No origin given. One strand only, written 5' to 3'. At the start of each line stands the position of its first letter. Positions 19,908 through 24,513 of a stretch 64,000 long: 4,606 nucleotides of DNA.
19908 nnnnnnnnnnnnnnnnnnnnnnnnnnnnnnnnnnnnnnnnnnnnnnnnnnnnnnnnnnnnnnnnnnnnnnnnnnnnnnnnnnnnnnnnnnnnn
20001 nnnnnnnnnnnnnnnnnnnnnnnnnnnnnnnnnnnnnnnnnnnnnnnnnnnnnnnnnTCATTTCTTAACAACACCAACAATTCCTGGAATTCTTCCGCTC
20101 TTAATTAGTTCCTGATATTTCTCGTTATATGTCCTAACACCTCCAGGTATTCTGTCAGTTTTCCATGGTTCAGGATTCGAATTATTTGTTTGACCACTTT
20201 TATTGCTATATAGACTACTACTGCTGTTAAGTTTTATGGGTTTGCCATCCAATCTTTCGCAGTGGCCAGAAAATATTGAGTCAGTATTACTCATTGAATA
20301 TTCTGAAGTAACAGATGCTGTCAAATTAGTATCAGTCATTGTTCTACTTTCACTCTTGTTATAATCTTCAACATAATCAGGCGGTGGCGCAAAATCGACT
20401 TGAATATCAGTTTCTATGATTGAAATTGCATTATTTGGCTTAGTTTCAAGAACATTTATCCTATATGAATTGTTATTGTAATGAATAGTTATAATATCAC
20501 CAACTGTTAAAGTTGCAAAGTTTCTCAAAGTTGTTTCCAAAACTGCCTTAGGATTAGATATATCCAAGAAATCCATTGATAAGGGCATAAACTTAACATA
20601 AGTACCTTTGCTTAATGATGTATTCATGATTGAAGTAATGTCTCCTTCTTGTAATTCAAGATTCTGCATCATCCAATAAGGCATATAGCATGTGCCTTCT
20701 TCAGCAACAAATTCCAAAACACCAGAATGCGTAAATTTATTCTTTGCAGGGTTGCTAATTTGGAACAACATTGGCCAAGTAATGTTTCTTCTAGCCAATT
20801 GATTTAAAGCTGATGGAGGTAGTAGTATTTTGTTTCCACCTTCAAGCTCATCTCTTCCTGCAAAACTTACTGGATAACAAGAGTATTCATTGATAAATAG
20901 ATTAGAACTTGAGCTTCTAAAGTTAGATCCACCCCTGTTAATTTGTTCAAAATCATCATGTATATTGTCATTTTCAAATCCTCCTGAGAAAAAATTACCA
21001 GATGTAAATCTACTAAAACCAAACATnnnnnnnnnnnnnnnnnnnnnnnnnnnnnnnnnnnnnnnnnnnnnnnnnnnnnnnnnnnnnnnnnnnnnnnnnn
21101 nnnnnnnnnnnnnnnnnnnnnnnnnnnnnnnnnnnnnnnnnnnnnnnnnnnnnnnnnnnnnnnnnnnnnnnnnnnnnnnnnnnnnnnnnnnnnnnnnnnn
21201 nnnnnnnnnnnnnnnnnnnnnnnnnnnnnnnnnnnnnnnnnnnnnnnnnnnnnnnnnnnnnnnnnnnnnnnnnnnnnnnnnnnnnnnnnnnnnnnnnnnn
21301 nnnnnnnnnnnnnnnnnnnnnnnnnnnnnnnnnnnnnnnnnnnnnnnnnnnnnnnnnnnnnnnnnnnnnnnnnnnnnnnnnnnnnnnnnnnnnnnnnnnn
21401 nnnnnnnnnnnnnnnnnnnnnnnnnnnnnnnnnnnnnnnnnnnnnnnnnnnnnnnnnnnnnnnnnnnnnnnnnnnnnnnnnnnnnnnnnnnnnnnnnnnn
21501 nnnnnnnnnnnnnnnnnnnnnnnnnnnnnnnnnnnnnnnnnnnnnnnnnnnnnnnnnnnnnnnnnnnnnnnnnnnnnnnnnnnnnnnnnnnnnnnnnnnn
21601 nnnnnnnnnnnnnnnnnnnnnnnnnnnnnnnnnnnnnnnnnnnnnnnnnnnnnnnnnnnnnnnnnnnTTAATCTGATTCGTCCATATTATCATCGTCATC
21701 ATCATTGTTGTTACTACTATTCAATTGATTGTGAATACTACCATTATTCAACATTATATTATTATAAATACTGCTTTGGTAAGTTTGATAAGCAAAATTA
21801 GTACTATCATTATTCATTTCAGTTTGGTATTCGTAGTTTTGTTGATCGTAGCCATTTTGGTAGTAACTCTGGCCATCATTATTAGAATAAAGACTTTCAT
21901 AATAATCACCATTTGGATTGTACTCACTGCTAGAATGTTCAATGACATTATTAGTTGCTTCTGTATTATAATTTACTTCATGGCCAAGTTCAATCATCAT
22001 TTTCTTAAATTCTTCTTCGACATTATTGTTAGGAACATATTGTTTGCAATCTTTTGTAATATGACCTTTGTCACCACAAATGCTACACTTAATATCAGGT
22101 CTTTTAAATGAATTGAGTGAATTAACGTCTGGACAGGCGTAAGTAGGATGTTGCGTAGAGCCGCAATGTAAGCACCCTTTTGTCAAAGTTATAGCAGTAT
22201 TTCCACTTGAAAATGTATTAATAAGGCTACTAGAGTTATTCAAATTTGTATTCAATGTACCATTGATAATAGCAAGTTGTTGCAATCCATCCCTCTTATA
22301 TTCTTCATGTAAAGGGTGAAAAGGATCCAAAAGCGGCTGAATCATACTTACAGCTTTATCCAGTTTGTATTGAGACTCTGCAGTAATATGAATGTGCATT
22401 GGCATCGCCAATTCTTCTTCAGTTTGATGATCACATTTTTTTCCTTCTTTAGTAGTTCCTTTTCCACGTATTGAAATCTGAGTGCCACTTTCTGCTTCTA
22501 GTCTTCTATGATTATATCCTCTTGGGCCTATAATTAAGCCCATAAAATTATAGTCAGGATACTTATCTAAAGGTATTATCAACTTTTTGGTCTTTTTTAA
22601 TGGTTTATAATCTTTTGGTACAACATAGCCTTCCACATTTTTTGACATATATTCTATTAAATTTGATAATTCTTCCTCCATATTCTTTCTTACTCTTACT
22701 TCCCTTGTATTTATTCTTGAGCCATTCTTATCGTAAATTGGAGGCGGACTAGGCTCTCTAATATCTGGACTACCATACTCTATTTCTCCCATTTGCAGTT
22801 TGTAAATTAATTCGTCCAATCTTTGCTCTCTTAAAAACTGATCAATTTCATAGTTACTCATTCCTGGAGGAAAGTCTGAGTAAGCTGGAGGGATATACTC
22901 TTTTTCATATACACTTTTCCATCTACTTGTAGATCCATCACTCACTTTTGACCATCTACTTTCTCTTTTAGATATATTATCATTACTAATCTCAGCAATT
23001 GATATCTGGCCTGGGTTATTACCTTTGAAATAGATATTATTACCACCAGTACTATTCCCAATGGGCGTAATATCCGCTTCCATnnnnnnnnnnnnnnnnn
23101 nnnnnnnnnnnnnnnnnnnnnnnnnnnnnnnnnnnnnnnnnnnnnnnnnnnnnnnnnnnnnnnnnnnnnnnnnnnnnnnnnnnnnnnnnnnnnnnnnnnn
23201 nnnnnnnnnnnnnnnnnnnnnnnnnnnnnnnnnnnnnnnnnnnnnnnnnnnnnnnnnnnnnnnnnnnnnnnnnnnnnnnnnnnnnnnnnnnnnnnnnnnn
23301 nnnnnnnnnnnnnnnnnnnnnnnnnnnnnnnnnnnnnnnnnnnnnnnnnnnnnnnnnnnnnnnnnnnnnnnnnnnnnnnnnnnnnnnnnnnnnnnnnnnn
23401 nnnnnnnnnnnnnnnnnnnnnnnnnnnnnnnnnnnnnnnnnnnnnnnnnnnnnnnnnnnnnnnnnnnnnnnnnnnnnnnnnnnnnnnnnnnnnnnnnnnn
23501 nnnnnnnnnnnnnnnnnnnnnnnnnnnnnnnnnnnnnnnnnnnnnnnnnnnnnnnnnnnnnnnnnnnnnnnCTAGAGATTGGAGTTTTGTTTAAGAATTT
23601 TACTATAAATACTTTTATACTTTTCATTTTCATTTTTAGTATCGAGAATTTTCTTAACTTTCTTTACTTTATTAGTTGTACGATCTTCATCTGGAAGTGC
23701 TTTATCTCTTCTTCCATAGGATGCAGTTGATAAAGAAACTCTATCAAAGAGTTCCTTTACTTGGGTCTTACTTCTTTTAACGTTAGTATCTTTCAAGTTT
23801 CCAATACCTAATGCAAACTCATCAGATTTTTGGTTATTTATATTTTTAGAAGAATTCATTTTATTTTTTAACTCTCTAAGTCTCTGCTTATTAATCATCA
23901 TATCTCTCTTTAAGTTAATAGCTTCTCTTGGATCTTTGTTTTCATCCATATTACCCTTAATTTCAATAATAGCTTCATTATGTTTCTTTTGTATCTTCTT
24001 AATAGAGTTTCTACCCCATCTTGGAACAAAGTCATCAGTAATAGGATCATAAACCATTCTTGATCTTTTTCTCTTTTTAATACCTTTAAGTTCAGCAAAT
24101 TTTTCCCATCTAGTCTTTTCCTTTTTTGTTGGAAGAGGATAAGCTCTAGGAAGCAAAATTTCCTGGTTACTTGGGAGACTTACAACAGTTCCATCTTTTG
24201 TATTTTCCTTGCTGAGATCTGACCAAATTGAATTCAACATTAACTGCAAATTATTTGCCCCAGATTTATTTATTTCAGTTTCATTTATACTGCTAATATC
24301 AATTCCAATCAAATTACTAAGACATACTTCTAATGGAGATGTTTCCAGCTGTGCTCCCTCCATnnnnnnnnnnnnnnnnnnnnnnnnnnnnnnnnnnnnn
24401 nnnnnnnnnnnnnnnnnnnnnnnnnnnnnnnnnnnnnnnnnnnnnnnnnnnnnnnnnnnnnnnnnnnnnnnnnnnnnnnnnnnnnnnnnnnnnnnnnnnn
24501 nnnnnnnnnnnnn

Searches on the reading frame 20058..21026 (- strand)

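Call 60: search_protein_families(library=pfam, proteins=[window:20058-21026:-], max_evalue=0.001)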
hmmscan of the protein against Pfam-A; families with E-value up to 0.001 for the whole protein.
window:20058-21026:- (322 aa): 2 families
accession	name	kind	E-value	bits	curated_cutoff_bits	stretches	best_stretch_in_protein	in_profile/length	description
PF03152.21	UFD1_N1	-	1.6e-37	127.4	29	1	45-138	2-96/97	Ubiquitin fusion degradation protein UFD1, N-terminal subdomain 1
PF24842.1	UFD1_N2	-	6.8e-37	125.8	37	1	140-215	1-76/76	Ubiquitin fusion degradation protein UFD1, N-terminal subdomain 2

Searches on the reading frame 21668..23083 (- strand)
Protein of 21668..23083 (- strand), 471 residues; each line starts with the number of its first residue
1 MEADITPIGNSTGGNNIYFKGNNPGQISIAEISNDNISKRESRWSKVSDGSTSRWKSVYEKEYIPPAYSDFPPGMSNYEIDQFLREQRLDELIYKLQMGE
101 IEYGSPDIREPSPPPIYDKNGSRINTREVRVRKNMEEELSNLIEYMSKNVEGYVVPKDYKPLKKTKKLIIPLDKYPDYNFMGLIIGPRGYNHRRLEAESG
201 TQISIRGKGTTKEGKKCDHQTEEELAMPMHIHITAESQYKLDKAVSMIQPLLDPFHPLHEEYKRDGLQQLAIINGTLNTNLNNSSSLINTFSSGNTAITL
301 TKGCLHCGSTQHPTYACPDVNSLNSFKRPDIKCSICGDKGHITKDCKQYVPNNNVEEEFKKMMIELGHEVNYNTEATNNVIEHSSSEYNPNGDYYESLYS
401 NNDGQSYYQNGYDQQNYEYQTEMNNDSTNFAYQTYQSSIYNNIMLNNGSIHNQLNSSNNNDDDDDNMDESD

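Call 60: search_protein_families(library=pfam, proteins=[window:21668-23083:-], max_evalue=0.001)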
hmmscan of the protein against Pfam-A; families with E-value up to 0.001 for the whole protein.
window:21668-23083:- (471 aa): 3 families
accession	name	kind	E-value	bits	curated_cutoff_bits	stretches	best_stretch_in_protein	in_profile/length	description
PF16275.10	SF1-HH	-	1.1e-30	106.7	29.3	1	52-160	2-114/114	Splicing factor 1 helix-hairpin domain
PF22675.2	KH-I_KHDC4-BBP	-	4.6e-22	78.1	30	1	174-253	1-76/76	KHDC4/BBP-like, KH-domain type I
PF00013.35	KH_1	-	1.2e-05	25.4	21.5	1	179-249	9-65/66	KH domain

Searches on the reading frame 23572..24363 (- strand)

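Call 60: search_protein_families(library=pfam, proteins=[window:23572-24363:-], max_evalue=0.001)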
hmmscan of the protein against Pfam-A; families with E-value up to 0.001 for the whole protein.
window:23572-24363:- (263 aa): 1 family
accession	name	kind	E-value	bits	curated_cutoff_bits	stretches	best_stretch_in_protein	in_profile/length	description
PF04939.17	RRS1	-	2.4e-41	141.8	25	1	10-168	1-165/165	Ribosome biogenesis regulatory protein (RRS1)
